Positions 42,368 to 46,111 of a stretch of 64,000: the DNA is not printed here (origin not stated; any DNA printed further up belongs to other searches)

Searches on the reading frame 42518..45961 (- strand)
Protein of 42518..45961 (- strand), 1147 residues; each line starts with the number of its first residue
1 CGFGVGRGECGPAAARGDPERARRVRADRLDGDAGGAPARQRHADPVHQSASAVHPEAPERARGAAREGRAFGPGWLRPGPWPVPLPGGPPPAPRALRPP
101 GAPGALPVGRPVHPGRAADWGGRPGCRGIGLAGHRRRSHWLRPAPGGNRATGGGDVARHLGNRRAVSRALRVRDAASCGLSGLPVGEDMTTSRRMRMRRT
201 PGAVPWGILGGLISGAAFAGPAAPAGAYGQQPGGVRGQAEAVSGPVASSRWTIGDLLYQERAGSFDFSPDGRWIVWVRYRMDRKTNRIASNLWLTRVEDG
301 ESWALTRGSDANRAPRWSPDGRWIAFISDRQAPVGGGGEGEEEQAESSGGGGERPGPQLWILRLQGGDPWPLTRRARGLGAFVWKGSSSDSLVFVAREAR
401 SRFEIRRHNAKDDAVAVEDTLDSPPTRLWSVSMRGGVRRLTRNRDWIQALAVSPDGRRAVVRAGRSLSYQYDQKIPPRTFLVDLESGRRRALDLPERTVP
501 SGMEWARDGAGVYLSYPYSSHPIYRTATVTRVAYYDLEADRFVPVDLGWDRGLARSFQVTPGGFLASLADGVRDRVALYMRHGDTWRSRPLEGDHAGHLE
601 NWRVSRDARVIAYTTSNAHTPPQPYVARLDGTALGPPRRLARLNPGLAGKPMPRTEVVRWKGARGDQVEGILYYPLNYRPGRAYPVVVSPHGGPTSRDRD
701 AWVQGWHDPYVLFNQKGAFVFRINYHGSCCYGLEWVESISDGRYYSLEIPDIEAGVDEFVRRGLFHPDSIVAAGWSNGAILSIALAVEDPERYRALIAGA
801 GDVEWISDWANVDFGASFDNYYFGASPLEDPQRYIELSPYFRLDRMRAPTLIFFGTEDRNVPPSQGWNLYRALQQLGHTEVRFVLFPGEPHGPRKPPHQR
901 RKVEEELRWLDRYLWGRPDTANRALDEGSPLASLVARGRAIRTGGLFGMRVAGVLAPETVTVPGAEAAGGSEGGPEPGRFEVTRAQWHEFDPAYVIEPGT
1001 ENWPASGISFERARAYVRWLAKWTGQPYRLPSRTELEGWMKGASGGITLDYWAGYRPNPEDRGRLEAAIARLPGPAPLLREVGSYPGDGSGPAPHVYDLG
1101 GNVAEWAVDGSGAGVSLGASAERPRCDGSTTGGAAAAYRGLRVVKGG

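Call 13: search_protein_families(library=pfam, proteins=[window:42518-45961:-], max_evalue=0.001)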
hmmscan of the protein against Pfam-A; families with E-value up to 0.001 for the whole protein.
window:42518-45961:- (1147 aa): 5 families
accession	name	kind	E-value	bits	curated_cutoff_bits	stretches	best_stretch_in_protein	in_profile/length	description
PF00326.27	Peptidase_S9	-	9.4e-37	127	22.6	1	712-914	9-210/213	Prolyl oligopeptidase family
PF07676.18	PD40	-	1.3e-14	54.1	20.9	1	309-335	8-31/38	WD40-like Beta Propeller Repeat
PF03781.23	FGE-sulfatase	-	2.5e-09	37.6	23.3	1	982-1112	70-194/255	Sulfatase-modifying factor enzyme 1-like domain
PF20434.5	BD-FAE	-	9.8e-05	22.4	26.8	1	817-873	159-215/215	BD-FAE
PF00561.26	Abhydrolase_1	-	0.00022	21.4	25.8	0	801-888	178-235/245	alpha/beta hydrolase fold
